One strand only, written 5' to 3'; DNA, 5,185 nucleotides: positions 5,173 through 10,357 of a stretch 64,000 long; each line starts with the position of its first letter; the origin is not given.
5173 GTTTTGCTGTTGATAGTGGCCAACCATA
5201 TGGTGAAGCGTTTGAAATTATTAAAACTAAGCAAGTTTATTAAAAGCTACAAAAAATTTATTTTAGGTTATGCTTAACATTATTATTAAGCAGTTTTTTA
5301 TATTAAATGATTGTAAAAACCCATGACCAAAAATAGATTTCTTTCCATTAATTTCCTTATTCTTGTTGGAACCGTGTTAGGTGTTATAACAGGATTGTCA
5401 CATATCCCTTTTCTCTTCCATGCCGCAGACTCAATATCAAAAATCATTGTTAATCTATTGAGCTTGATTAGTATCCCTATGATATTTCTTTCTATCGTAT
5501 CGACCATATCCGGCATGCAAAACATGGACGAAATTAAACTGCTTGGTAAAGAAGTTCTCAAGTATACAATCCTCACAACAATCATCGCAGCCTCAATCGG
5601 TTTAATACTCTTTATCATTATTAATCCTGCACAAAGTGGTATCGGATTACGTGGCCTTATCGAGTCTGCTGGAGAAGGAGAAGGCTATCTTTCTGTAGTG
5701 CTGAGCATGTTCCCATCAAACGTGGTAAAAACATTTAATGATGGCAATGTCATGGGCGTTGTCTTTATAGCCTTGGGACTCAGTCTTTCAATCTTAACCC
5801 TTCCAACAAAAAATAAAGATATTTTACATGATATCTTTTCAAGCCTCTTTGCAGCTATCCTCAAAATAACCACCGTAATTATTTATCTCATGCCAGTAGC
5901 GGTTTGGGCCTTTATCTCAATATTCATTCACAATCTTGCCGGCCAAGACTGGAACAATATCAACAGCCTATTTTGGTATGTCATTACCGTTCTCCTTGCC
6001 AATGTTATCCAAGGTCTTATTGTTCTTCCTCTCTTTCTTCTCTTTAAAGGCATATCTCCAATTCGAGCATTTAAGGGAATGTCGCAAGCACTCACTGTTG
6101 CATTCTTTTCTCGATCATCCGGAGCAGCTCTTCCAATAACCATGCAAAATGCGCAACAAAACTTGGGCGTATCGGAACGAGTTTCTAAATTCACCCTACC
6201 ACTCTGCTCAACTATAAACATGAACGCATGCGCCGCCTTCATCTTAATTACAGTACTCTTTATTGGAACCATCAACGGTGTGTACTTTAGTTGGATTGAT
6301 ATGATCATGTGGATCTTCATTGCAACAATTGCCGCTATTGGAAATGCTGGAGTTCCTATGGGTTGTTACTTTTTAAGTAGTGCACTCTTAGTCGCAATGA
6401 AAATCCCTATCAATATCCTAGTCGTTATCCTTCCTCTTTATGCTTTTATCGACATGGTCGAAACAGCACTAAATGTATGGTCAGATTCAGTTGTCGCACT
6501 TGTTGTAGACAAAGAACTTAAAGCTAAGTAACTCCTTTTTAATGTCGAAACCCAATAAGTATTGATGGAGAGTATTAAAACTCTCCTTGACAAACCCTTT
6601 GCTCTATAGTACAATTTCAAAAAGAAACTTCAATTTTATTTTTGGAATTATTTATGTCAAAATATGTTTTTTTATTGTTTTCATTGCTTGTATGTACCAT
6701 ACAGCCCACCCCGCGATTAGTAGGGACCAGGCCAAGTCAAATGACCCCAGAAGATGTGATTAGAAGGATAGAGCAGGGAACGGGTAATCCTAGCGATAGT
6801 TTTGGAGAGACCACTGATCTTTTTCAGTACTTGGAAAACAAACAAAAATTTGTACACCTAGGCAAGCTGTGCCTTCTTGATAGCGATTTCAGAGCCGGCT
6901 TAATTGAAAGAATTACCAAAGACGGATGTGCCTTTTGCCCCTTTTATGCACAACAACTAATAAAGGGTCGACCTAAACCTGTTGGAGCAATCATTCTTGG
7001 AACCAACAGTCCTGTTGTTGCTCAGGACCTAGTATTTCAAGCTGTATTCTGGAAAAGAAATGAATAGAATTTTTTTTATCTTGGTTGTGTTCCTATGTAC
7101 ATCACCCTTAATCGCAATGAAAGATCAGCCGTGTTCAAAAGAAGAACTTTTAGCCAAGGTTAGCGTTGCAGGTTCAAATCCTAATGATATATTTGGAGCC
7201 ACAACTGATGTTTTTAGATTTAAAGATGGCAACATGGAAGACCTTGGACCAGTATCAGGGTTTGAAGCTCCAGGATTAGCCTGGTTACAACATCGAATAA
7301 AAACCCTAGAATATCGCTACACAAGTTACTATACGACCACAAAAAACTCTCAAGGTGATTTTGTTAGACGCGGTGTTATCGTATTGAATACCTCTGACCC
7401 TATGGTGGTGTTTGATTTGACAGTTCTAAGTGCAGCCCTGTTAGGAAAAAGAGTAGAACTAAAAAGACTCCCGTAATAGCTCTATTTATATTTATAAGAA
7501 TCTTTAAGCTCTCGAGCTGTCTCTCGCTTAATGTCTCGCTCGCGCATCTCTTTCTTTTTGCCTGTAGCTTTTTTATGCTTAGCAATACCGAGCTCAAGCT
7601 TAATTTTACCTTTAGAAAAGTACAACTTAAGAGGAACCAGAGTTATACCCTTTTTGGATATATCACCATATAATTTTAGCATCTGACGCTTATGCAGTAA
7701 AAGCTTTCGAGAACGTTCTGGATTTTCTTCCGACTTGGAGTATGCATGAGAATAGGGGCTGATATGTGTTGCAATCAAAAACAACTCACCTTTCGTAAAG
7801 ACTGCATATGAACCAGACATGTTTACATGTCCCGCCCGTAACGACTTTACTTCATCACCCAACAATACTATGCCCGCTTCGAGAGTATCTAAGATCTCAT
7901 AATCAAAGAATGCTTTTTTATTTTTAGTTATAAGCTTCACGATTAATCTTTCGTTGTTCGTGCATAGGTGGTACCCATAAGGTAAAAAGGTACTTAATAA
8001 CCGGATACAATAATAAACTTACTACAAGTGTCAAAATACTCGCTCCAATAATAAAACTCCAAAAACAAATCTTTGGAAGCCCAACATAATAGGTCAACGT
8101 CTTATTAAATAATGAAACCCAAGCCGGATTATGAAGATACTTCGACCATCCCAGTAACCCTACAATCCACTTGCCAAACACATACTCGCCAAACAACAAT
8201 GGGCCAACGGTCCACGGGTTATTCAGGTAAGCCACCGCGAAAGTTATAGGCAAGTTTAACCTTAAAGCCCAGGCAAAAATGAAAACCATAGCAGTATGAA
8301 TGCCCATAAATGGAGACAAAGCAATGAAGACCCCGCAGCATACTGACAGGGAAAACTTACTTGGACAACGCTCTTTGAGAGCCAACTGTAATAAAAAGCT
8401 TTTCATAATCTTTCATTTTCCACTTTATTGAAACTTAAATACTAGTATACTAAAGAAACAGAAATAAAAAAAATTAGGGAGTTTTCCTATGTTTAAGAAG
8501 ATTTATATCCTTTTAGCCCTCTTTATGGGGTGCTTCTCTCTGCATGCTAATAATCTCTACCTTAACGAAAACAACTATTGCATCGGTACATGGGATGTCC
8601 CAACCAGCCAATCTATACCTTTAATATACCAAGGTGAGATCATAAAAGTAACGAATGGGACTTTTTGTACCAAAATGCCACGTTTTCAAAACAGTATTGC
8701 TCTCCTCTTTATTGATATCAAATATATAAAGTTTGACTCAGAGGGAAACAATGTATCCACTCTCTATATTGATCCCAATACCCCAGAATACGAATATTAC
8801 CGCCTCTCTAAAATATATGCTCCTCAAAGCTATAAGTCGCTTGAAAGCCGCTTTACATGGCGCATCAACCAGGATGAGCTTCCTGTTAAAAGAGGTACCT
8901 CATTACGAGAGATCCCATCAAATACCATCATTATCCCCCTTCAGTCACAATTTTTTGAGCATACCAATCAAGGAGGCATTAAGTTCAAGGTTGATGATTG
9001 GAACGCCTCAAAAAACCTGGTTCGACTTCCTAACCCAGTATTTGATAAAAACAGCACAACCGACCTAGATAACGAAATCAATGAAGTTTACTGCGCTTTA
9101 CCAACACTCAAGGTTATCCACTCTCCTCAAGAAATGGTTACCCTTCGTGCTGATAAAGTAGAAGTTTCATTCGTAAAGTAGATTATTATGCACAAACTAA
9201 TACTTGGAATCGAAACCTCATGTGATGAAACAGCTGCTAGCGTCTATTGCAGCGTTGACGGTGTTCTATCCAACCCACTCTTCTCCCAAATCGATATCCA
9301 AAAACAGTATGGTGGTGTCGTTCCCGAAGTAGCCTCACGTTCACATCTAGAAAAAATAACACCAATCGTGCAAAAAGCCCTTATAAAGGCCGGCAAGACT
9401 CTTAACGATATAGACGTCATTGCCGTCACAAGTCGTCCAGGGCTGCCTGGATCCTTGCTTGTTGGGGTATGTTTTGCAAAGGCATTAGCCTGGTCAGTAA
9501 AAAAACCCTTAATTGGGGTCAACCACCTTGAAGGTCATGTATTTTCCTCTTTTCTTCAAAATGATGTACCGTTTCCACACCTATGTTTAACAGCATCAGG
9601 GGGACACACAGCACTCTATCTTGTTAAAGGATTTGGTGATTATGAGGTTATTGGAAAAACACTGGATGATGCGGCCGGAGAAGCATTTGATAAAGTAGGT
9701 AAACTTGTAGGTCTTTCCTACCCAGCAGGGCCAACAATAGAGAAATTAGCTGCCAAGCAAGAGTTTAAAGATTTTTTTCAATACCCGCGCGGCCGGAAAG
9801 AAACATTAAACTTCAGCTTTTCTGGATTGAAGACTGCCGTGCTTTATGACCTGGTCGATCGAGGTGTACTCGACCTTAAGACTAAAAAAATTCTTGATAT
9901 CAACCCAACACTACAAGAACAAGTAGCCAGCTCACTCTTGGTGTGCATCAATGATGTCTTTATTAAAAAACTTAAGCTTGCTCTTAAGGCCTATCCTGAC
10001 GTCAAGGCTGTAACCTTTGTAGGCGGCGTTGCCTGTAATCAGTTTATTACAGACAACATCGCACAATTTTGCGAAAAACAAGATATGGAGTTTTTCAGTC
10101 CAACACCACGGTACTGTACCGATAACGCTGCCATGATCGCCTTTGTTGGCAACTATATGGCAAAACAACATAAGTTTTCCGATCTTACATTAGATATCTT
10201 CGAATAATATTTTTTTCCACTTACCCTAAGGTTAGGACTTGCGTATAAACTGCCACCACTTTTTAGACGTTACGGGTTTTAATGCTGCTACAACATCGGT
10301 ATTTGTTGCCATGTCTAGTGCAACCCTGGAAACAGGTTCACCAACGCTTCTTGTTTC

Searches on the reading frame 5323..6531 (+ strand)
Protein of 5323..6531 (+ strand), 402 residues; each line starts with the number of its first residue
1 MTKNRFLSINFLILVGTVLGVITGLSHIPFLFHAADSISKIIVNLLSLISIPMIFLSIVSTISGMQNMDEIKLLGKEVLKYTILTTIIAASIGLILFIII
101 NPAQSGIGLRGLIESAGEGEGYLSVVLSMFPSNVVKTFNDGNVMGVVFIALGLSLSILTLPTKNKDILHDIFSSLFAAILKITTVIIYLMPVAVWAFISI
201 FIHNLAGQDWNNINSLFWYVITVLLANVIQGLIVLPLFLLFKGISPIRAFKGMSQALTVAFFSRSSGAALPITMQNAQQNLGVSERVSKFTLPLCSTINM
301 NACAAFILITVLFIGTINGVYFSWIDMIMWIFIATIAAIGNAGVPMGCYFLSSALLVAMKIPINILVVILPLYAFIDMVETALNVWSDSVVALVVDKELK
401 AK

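Call 34: search_protein_families(library=pfam, proteins=[window:5323-6531:+], max_evalue=1e-8)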
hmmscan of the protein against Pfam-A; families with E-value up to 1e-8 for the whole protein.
window:5323-6531:+ (402 aa): 1 family
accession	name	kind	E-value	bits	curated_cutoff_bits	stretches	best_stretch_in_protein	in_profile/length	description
PF00375.23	SDF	-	4.3e-89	299.7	27.9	1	11-397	3-386/387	Sodium:dicarboxylate symporter family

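Call 51: search_protein_families(library=ncbifam, proteins=[window:5323-6531:+], max_evalue=1e-10)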
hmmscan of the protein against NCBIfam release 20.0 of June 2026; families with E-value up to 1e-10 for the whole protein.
window:5323-6531:+ (402 aa): 4 families
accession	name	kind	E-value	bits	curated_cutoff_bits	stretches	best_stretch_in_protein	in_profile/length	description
NF002461.0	PRK01663.1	subfamily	1.5e-29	103.3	513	1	3-398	3-401/428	C4-dicarboxylate transporter DctA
NF008440.0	PRK11283.1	equivalog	2.2e-27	95.9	638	1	5-397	4-410/437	glutamate/aspartate:proton symporter GltP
NF009587.0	PRK13027.1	subfamily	4e-23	81.9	570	1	7-396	7-400/442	C4-dicarboxylate transporter DctA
NF010151.0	PRK13628.1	equivalog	1.9e-20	73.3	308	1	12-398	19-400/407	serine/threonine transporter SstT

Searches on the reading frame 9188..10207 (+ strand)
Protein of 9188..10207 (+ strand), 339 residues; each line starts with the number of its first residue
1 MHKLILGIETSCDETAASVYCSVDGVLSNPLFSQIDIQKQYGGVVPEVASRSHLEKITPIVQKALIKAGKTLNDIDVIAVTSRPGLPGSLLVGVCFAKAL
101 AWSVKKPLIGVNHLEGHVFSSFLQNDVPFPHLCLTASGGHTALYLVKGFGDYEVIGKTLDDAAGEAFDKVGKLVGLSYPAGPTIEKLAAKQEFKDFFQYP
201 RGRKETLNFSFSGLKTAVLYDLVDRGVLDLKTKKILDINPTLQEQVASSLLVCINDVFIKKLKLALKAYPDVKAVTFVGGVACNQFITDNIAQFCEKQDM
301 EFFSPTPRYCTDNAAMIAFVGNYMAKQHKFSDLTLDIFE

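Call 34: search_protein_families(library=pfam, proteins=[window:9188-10207:+], max_evalue=1e-8)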
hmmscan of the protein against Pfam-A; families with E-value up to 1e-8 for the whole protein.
window:9188-10207:+ (339 aa): 1 family
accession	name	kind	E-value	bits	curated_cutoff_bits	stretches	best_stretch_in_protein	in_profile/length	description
PF00814.31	TsaD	-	2.9e-90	303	24.8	1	26-319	2-264/264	tRNA N6-adenosine threonylcarbamoyltransferase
